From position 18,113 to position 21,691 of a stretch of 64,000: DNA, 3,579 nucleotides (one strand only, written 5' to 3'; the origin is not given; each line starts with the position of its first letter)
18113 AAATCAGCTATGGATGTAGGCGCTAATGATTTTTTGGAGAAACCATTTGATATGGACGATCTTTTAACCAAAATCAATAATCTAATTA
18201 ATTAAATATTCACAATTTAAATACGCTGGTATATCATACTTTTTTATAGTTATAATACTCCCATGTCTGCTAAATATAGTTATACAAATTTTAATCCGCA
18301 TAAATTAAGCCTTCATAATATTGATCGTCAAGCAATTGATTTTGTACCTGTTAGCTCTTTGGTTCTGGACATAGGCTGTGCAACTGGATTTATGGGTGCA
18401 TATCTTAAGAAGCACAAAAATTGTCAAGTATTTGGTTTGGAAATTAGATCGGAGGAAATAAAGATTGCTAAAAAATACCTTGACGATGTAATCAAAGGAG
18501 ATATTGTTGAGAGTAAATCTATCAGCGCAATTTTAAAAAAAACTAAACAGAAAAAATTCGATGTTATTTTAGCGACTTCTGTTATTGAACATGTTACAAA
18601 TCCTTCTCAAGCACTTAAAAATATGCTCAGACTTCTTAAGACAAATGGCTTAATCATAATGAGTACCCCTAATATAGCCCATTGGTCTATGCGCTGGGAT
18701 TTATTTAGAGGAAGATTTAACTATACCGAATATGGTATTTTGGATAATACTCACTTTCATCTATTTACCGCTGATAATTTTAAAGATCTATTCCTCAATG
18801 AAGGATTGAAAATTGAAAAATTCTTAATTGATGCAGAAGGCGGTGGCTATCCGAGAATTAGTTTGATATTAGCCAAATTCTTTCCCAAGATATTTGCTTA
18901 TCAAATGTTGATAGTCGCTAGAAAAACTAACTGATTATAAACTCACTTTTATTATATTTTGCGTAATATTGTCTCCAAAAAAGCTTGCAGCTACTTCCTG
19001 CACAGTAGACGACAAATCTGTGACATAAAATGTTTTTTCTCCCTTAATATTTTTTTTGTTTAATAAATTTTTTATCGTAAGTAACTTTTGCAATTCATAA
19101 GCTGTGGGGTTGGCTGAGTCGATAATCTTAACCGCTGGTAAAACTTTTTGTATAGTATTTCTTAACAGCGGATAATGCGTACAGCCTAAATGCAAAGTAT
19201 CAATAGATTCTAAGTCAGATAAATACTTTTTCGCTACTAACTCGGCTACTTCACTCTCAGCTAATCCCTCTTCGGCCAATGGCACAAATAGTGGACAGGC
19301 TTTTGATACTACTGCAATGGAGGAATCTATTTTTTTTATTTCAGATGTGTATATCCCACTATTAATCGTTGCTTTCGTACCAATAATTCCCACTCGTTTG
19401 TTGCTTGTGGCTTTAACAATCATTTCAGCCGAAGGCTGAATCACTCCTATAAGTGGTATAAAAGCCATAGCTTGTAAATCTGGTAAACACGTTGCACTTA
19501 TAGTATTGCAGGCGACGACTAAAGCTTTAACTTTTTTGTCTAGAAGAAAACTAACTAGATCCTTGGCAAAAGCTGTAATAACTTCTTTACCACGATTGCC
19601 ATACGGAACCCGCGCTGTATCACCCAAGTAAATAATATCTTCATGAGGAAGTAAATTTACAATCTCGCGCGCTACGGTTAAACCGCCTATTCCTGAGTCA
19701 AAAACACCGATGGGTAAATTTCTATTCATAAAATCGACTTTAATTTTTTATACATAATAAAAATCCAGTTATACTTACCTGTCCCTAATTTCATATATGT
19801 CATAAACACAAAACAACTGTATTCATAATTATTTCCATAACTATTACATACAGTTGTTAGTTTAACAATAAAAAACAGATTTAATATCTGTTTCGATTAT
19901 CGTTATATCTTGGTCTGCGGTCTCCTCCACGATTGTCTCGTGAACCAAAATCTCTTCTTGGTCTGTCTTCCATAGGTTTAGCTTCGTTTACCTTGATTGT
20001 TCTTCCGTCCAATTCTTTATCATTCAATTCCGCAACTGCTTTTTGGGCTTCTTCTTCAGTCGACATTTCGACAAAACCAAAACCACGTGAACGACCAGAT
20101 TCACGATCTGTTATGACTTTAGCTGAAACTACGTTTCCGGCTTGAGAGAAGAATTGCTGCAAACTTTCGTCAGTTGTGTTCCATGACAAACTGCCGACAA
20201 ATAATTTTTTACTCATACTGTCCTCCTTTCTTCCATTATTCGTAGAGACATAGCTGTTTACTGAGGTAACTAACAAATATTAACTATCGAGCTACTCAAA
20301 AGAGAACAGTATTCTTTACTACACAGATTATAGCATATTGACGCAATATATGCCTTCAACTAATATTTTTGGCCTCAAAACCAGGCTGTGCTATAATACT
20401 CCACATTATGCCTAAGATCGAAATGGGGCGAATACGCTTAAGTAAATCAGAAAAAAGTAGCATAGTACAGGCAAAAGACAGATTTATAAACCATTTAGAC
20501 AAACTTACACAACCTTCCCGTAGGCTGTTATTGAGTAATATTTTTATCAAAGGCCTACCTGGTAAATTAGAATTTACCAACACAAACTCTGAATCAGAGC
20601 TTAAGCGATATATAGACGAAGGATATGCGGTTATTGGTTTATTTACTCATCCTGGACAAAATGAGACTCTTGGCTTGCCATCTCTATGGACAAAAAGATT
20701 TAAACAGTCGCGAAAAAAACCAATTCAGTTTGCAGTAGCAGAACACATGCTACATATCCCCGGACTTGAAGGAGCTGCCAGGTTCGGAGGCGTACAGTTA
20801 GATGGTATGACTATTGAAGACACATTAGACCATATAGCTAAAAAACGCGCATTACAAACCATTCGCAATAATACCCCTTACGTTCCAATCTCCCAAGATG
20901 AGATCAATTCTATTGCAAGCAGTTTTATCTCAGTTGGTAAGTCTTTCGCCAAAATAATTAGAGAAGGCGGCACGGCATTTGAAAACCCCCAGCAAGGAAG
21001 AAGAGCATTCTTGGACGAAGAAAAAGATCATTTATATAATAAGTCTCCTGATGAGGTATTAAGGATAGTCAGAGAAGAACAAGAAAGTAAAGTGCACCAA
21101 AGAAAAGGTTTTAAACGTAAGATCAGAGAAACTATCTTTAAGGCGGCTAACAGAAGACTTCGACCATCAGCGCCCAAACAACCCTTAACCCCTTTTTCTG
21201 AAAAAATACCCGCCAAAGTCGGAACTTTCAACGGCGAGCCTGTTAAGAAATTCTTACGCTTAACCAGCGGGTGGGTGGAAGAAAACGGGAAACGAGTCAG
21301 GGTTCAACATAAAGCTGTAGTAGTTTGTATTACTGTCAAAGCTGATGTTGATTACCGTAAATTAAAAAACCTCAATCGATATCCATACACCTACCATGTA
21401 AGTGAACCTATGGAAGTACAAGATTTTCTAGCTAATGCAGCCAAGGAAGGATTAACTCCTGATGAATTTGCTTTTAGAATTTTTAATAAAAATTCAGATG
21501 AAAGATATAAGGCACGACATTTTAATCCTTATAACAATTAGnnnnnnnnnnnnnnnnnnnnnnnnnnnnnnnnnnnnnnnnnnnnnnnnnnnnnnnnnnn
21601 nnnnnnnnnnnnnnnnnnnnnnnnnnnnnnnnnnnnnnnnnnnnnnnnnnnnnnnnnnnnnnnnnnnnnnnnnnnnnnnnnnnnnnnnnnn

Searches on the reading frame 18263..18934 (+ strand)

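Call 6: search_protein_families(library=pfam, proteins=[window:18263-18934:+], max_evalue=0.1)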
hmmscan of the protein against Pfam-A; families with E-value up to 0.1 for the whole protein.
window:18263-18934:+ (223 aa): 20 families
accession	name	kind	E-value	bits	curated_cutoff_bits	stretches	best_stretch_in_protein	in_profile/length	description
PF13489.12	Methyltransf_23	-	8.9e-22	78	27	1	29-185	21-162/164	Methyltransferase domain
PF07021.18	MetW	-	3.6e-20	72.8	21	1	25-189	8-167/193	Methionine biosynthesis protein MetW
PF08242.18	Methyltransf_12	-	2e-17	64.1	30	1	35-131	1-98/98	Methyltransferase domain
PF13847.12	Methyltransf_31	-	3.6e-17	62.8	27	1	34-139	7-115/145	Methyltransferase domain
PF08241.18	Methyltransf_11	-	1.2e-15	58.4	21.2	1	35-133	1-95/95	Methyltransferase domain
PF13649.12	Methyltransf_25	-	4.2e-13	50.2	27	1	34-129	1-97/97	Methyltransferase domain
PF02353.26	CMAS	-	1.8e-05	24.7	27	1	32-140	64-171/273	Mycolic acid cyclopropane synthetase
PF01209.24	Ubie_methyltran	-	3.4e-05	23.7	20.1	1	30-142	47-163/233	ubiE/COQ5 methyltransferase family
PF01728.25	FtsJ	-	4.2e-05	24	24.1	1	29-104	20-97/181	FtsJ-like methyltransferase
PF05175.20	MTS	-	0.00019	21.5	23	1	31-104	32-104/170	Methyltransferase small domain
PF00107.32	ADH_zinc_N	-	0.00028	21.3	31.8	1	42-132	3-86/129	Zinc-binding dehydrogenase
PF05401.17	NodS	-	0.00066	20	24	1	33-137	46-148/201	Nodulation protein S (NodS)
PF08003.17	Methyltransf_9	-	0.00072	19.1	23.8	1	33-138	118-222/315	Protein of unknown function (DUF1698)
PF12847.13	Methyltransf_18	-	0.002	18.6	27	1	24-103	8-87/151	Methyltransferase domain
PF06325.19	PrmA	-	0.0056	16.6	22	1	15-134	150-259/296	Ribosomal protein L11 methyltransferase (PrmA)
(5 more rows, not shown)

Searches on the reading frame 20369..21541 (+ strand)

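Call 6: search_protein_families(library=pfam, proteins=[window:20369-21541:+], max_evalue=0.1)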
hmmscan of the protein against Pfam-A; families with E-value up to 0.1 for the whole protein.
window:20369-21541:+ (390 aa): 0 families

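Call 19: search_protein_families(library=ncbifam, proteins=[window:20369-21541:+], max_evalue=1)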
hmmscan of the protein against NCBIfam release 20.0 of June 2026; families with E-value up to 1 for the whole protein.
window:20369-21541:+ (390 aa): 0 families

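Call 42: search_protein_families(library=padloc, proteins=[window:20369-21541:+], max_evalue=1)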
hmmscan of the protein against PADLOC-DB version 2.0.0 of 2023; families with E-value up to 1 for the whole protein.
window:20369-21541:+ (390 aa): 0 families

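Call 43: search_protein_families(library=phrogs, proteins=[window:20369-21541:+], max_evalue=1)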
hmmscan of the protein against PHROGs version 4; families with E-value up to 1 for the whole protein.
window:20369-21541:+ (390 aa): 1 family
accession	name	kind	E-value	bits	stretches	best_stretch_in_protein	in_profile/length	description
phrog_4283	-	unknown function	0.27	12.9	0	351-381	24-54/98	-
